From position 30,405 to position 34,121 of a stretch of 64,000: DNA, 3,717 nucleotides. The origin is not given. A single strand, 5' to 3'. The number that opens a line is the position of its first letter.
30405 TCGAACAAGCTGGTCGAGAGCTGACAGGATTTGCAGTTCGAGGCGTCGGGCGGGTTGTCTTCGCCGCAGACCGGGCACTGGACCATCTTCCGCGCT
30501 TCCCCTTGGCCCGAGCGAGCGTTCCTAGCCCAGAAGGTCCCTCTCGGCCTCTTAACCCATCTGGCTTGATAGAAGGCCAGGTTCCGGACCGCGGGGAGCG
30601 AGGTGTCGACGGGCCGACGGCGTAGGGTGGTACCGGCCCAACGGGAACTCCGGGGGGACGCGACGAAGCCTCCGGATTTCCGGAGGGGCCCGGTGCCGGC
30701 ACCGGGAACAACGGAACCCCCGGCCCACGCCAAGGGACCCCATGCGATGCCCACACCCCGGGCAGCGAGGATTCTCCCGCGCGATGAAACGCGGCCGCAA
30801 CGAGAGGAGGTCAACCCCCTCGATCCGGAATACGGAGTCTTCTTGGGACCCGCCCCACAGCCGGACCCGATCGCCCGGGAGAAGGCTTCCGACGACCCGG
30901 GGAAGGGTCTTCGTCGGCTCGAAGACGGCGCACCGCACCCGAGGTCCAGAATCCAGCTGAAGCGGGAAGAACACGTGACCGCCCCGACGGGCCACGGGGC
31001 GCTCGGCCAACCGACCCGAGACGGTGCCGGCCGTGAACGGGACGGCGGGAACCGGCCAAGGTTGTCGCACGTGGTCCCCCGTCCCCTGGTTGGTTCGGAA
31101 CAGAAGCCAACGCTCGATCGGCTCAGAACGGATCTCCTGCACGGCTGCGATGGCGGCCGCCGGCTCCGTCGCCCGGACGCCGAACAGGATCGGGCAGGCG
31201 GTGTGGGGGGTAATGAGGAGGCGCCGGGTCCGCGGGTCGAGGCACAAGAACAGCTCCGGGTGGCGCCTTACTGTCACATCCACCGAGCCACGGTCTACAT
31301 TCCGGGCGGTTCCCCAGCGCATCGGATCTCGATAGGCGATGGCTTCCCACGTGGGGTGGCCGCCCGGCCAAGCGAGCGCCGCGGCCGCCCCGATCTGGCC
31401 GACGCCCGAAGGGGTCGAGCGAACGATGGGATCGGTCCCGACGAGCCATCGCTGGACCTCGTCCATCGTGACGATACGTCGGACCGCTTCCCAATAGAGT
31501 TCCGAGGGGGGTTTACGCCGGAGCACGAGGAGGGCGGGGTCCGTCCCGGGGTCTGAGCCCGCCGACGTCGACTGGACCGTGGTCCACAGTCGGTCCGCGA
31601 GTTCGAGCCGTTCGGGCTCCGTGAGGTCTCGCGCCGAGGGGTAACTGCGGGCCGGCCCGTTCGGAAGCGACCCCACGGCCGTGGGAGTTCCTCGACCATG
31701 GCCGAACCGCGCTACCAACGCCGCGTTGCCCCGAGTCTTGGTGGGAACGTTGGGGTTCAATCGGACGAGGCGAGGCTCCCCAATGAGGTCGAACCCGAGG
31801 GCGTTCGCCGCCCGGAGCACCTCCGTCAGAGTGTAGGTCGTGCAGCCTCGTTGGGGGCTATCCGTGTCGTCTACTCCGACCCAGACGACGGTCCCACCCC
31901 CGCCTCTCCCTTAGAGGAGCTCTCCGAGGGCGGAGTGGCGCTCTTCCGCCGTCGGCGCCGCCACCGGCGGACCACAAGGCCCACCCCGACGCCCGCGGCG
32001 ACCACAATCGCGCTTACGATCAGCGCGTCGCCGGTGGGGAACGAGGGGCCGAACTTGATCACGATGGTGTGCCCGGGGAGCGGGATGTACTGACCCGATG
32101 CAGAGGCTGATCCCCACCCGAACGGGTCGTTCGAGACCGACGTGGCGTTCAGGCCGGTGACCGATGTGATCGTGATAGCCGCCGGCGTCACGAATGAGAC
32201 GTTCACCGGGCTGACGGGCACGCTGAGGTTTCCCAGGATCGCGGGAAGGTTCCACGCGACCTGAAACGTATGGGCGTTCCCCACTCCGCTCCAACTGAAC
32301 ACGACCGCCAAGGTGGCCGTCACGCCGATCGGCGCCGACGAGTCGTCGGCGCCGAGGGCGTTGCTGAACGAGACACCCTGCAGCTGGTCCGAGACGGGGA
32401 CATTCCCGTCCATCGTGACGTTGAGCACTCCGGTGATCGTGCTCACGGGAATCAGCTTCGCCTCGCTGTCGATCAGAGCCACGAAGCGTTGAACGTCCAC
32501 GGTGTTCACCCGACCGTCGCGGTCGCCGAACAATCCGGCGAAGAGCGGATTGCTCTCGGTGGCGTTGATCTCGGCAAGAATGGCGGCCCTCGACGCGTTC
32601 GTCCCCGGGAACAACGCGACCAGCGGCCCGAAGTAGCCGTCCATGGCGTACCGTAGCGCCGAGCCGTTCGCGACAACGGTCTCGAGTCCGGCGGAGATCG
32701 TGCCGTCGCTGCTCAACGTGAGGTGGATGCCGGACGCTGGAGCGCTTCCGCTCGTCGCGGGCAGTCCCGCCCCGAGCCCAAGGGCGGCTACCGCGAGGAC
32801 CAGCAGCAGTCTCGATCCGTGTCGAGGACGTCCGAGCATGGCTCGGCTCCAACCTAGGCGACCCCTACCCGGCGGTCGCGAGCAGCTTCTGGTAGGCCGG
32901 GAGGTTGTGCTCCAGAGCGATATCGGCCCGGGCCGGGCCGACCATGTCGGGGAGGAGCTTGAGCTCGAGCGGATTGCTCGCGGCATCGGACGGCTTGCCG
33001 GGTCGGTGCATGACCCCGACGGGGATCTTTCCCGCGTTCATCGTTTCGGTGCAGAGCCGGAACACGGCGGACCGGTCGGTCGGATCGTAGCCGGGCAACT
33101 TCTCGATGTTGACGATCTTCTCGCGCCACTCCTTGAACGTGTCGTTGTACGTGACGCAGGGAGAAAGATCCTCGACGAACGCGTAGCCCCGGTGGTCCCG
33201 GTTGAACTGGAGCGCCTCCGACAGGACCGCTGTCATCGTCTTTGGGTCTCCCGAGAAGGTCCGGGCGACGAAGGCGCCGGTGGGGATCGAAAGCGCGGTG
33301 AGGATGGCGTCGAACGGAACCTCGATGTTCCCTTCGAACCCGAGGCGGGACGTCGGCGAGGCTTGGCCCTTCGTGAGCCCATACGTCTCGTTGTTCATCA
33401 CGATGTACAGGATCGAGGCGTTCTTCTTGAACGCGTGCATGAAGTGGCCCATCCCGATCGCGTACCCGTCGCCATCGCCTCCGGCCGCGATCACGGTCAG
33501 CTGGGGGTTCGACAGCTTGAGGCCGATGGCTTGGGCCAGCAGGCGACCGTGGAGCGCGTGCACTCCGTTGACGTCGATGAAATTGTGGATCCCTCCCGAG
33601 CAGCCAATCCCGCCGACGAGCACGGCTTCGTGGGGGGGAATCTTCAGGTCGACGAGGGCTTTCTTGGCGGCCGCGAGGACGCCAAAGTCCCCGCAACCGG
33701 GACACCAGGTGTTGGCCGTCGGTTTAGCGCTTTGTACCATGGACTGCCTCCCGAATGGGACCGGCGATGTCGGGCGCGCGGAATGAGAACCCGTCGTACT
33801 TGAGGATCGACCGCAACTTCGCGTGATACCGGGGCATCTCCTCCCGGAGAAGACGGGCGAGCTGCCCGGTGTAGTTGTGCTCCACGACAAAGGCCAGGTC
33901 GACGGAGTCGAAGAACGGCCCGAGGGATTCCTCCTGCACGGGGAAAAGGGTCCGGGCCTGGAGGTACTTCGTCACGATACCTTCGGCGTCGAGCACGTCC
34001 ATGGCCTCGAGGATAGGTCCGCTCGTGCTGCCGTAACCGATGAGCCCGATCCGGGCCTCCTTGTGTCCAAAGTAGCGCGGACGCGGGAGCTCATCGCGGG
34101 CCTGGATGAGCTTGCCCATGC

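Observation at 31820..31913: tiaS: conserved N-terminal catalytic segment encoded upstream of the only available start codon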

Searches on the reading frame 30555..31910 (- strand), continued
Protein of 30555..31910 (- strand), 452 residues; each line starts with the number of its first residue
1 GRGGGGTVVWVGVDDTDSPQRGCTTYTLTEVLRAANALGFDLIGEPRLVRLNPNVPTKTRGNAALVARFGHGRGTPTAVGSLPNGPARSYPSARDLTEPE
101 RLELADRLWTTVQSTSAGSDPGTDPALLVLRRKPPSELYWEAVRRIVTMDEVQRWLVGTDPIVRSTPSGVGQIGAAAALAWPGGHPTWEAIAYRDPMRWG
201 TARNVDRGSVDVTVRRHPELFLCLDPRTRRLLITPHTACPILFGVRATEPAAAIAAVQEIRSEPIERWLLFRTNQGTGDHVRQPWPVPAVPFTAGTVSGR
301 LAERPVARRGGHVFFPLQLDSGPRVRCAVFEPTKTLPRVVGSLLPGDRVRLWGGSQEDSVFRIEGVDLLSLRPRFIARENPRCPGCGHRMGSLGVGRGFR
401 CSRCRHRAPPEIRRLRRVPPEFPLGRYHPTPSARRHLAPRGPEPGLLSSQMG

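Call 11: find_related_loci(query=window:30555-31889:-, collection=genome_contigs, flank=3000)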
Query window:30555-31889:- (445 aa) in genome_contigs; peptide patterns used: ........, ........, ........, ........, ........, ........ (x = any residue, [..] = any of these).
145 stretches matched a pattern; 34 encode a relative of the query (tblastn E <= 1e-3); 34 distinct loci.
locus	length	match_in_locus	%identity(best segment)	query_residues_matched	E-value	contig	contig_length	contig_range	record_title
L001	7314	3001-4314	78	7-444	0e+0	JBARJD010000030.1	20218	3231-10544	MAG: Thermoplasmata archaeon isolate MFD06650_ilm_asm_bin24 k127_21108, whole genome shotgun sequence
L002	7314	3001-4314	81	7-444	0e+0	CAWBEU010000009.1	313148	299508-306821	MAG: uncultured Thermoplasmata archaeon isolate MFD09222.bin.2.157 genome assembly, contig: contig_68777, whole genome s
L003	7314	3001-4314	76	7-444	0e+0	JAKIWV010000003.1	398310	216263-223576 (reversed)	MAG: Thermoplasmata archaeon isolate SubAcS15-31 SubAcS15-31_3, whole genome shotgun sequence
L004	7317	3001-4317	77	1-439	0e+0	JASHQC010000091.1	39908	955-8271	MAG: Thermoplasmata archaeon isolate JOPF065 JOPF_A102_contig_108781, whole genome shotgun sequence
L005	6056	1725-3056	67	1-444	0e+0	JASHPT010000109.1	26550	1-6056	MAG: Thermoplasmata archaeon isolate JOPF056 JOPF_N071_contig_46260, whole genome shotgun sequence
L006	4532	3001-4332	67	1-444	0e+0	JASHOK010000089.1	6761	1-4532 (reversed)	MAG: Thermoplasmata archaeon isolate JOPF021 JOPF_A14C_contig_179467, whole genome shotgun sequence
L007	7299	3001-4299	79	7-439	0e+0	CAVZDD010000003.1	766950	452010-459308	MAG: uncultured Thermoplasmata archaeon isolate MFD09222.bin.1.10 genome assembly, contig: contig_54220, whole genome sh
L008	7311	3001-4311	55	1-437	4e-139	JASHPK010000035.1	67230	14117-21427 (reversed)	MAG: Thermoplasmata archaeon isolate JOPF047 JOPF_A10C_contig_167295, whole genome shotgun sequence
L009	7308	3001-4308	52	1-436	3e-137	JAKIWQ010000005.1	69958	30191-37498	MAG: Thermoplasmata archaeon isolate SubAcS13-64 SubAcS13-64_5, whole genome shotgun sequence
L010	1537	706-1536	79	7-283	4e-147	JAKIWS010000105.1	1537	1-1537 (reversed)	MAG: Thermoplasmata archaeon isolate SubAcS15-120 SubAcS15-120_105, whole genome shotgun sequence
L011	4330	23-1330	51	1-436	4e-135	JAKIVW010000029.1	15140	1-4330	MAG: Thermoplasmata archaeon isolate AcS1-45 NODE_12444_length_15140_cov_4.502353, whole genome shotgun sequence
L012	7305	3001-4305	55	1-435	3e-133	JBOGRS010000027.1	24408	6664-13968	MAG: Thermoplasmata archaeon isolate SE1505_metabat2.bin.34 NODE_188_length_24408_cov_2.159919, whole genome shotgun seq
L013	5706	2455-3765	54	1-437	1e-132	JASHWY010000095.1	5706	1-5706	MAG: Thermoplasmata archaeon isolate JOPF243 JOPF_A10C_contig_140402, whole genome shotgun sequence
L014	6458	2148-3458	51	1-437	6e-129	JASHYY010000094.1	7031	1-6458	MAG: Thermoplasmata archaeon isolate JOPF295 JOPF_A14C_contig_100716, whole genome shotgun sequence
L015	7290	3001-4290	51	1-430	9e-123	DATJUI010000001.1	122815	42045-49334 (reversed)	MAG TPA_asm: Thermoplasmata archaeon isolate SMAG_U15042 k141_3109256, whole genome shotgun sequence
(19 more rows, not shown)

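Call 14: find_related_loci(query=window:30555-31889:-, collection=metagenome_contigs, flank=2500)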
Query window:30555-31889:- (445 aa) in metagenome_contigs; peptide patterns used: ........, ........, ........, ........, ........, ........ (x = any residue, [..] = any of these).
207 stretches matched a pattern; 49 encode a relative of the query (tblastn E <= 1e-3); 49 distinct loci.
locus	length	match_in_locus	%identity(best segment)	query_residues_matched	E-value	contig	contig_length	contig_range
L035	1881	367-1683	79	1-439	0e+0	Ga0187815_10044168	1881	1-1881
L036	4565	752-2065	79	7-444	0e+0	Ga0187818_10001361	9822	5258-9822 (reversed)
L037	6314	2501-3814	79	7-444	0e+0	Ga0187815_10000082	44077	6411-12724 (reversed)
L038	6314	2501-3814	79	7-444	0e+0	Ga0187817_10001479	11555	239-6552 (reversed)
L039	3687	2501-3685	78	7-401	0e+0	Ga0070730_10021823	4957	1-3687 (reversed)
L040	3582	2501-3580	79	8-367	0e+0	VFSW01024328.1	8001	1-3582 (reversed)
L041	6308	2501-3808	52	1-436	5e-136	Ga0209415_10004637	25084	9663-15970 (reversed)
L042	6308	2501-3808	53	1-436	5e-136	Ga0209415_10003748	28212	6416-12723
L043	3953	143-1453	54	1-437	7e-135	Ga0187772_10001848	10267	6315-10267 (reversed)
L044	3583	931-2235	54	1-436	2e-136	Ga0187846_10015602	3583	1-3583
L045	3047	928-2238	51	1-437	1e-134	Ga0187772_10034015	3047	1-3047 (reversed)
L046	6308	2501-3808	53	1-436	9e-129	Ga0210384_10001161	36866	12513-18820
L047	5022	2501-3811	51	1-437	5e-128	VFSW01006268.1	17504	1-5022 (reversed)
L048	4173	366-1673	52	1-436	2e-125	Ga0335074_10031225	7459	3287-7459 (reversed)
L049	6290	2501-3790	51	1-430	3e-123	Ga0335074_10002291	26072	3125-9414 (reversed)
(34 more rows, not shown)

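Call 17: find_encoding_contigs(protein=P0001, flank=3000, max_places=4)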
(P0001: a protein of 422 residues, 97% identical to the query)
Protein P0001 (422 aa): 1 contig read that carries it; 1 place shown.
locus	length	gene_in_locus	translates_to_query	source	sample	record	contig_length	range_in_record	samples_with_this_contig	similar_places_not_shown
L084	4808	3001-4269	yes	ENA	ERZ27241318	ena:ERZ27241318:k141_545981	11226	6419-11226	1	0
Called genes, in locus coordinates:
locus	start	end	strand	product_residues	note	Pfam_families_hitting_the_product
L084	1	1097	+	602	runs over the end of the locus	PF01558:POR, PF01855:POR_N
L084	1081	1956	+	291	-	PF02775:TPP_enzyme_C, PF12367:PFO_beta_C (weak)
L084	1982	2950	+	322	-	-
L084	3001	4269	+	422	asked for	PF22641:TiaS_TCKD, PF08489:TiaS_FLD, PF23783:Zn_ribbon_TiaS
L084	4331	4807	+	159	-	?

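Call 42: search_protein_families(library=ncbifam, proteins=[window:30555-31889:-, window:30555-31820:-], max_evalue=0.01)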
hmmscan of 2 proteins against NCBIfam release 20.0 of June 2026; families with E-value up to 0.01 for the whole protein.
window:30555-31889:- (445 aa): 2 families
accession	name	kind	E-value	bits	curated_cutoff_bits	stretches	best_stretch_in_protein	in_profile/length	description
NF040849.1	tRNAmod_TiaS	equivalog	6.7e-70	235.8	600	2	96-431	71-408/422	tRNA(Ile2) 2-agmatinylcytidine synthetase TiaS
TIGR03280.1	methan_mark_11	hypoth_equivalog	1.3e-07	31.1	255.8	1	2-63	135-196/292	methanogenesis marker protein 11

window:30555-31820:- (422 aa): 1 family
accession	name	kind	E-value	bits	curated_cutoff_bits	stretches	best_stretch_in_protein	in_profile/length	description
NF040849.1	tRNAmod_TiaS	equivalog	7.7e-61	205.9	600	2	73-408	71-408/422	tRNA(Ile2) 2-agmatinylcytidine synthetase TiaS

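Call 50: find_encoding_contigs(protein=P0007, flank=1500, max_places=1)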
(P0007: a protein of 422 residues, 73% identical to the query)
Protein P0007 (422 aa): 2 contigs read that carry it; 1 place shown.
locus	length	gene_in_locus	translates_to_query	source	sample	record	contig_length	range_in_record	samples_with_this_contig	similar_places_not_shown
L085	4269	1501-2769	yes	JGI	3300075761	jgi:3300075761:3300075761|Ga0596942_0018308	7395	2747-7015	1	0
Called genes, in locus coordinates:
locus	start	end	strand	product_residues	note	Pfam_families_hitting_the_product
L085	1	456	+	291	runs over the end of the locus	PF02775:TPP_enzyme_C, PF12367:PFO_beta_C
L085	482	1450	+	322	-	-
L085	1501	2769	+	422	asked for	PF22641:TiaS_TCKD, PF08489:TiaS_FLD, PF23783:Zn_ribbon_TiaS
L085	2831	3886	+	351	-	-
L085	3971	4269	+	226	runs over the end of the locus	?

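Call 51: find_encoding_contigs(protein=P0009, flank=1500, max_places=1)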
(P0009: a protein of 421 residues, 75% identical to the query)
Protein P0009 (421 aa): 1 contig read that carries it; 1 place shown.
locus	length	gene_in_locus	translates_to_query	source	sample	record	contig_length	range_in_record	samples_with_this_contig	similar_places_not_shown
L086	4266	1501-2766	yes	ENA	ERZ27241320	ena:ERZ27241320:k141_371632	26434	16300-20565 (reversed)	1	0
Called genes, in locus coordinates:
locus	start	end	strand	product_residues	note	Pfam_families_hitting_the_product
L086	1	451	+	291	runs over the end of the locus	PF02775:TPP_enzyme_C, PF12367:PFO_beta_C (weak)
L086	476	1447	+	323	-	-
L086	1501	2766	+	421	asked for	PF22641:TiaS_TCKD, PF08489:TiaS_FLD, PF23783:Zn_ribbon_TiaS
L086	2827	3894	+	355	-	-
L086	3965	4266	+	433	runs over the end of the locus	PF13393:tRNA-synt_His, PF00587:tRNA-synt_2b, PF03129:HGTP_anticodon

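Call 52: find_encoding_contigs(protein=P0010, flank=1500, max_places=1)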
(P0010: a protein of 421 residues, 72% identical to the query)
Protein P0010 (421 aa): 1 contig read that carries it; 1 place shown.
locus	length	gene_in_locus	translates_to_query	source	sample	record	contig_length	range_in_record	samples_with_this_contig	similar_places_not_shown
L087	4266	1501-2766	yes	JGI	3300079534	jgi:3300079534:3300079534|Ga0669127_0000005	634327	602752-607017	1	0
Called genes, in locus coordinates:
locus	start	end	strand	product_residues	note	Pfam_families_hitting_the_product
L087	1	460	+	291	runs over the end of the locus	PF02775:TPP_enzyme_C, PF12367:PFO_beta_C (weak)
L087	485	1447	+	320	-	-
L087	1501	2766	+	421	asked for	PF22641:TiaS_TCKD, PF08489:TiaS_FLD, PF23783:Zn_ribbon_TiaS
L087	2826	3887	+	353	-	-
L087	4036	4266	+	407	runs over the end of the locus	PF13393:tRNA-synt_His, PF00587:tRNA-synt_2b, PF03129:HGTP_anticodon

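Call 53: find_encoding_contigs(protein=P0014, flank=1500, max_places=1)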
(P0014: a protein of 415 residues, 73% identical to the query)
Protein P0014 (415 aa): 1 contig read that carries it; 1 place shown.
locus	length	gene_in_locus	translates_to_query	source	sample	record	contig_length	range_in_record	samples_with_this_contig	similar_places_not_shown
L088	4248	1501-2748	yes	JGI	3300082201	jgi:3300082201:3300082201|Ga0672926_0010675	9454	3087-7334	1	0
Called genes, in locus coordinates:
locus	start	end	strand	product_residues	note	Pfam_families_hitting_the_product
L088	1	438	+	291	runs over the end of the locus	PF02775:TPP_enzyme_C, PF12367:PFO_beta_C (weak)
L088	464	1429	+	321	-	-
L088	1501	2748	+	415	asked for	PF22641:TiaS_TCKD, PF08489:TiaS_FLD, PF23783:Zn_ribbon_TiaS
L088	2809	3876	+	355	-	-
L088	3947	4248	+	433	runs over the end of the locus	PF13393:tRNA-synt_His, PF00587:tRNA-synt_2b, PF03129:HGTP_anticodon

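Call 54: find_encoding_contigs(protein=P0019, flank=1500, max_places=1)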
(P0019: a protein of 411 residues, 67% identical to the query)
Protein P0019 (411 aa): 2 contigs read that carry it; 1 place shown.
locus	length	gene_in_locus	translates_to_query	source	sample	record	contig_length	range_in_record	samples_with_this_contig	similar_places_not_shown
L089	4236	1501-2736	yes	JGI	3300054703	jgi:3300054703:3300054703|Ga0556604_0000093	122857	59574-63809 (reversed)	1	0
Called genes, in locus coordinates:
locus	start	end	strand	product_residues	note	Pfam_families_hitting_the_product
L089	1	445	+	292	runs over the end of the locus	PF02775:TPP_enzyme_C, PF12367:PFO_beta_C (weak)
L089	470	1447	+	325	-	-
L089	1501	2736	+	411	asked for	PF22641:TiaS_TCKD, PF08489:TiaS_FLD, PF23783:Zn_ribbon_TiaS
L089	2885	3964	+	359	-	-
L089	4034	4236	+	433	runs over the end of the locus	PF13393:tRNA-synt_His, PF00587:tRNA-synt_2b, PF03129:HGTP_anticodon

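Call 55: find_encoding_contigs(protein=P0021, flank=1500, max_places=1)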
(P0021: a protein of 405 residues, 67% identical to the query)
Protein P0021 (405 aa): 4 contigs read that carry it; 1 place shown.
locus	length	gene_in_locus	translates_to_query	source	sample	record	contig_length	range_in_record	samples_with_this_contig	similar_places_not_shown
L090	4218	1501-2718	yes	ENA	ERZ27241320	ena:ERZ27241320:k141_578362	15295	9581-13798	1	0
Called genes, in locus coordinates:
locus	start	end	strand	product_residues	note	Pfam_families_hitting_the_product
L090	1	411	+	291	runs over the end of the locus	PF02775:TPP_enzyme_C, PF12367:PFO_beta_C (weak)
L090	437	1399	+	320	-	-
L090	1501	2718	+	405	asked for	PF22641:TiaS_TCKD, PF08489:TiaS_FLD, PF23783:Zn_ribbon_TiaS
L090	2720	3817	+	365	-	-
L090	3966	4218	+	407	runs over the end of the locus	PF13393:tRNA-synt_His, PF00587:tRNA-synt_2b, PF03129:HGTP_anticodon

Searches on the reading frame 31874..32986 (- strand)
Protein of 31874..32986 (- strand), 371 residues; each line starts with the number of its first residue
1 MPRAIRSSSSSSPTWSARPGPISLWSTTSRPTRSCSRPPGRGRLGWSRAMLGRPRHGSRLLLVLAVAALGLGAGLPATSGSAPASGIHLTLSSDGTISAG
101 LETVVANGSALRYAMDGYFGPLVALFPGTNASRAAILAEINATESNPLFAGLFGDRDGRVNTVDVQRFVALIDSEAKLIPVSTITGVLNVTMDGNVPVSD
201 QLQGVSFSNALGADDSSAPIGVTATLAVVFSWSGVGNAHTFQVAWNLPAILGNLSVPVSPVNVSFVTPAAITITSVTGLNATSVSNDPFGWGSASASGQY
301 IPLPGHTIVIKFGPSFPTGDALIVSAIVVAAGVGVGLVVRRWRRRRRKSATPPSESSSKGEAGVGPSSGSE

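Call 6: search_protein_families(library=pfam, proteins=[window:31874-32986:-], max_evalue=0.01)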
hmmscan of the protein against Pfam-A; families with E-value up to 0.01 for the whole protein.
window:31874-32986:- (371 aa): 0 families

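Call 42: search_protein_families(library=ncbifam, proteins=[window:31874-32986:-], max_evalue=0.01)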
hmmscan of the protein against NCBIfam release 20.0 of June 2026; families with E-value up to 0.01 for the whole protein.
window:31874-32986:- (371 aa): 0 families

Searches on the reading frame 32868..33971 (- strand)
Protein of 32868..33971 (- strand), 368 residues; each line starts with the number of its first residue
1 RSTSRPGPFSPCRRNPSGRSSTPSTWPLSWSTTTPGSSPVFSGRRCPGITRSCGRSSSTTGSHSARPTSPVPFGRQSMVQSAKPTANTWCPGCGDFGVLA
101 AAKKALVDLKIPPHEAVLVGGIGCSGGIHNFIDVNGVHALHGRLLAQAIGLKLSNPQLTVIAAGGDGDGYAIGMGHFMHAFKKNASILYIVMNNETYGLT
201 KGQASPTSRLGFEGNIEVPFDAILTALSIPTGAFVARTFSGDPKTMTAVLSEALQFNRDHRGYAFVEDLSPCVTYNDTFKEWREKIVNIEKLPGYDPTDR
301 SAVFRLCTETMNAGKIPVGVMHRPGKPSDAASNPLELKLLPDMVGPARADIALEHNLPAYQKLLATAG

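Call 33: search_protein_families(library=pfam, proteins=[window:32868-33971:-], max_evalue=0.001)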
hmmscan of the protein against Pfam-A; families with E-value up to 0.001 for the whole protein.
window:32868-33971:- (368 aa): 2 families
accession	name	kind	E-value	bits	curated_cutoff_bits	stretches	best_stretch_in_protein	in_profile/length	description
PF02775.26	TPP_enzyme_C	-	3.9e-22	79.1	21.9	1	122-267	2-150/151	Thiamine pyrophosphate enzyme, C-terminal TPP binding domain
PF12367.13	PFO_beta_C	-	6e-07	29.9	24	1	272-327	1-55/66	Pyruvate ferredoxin oxidoreductase beta subunit C terminal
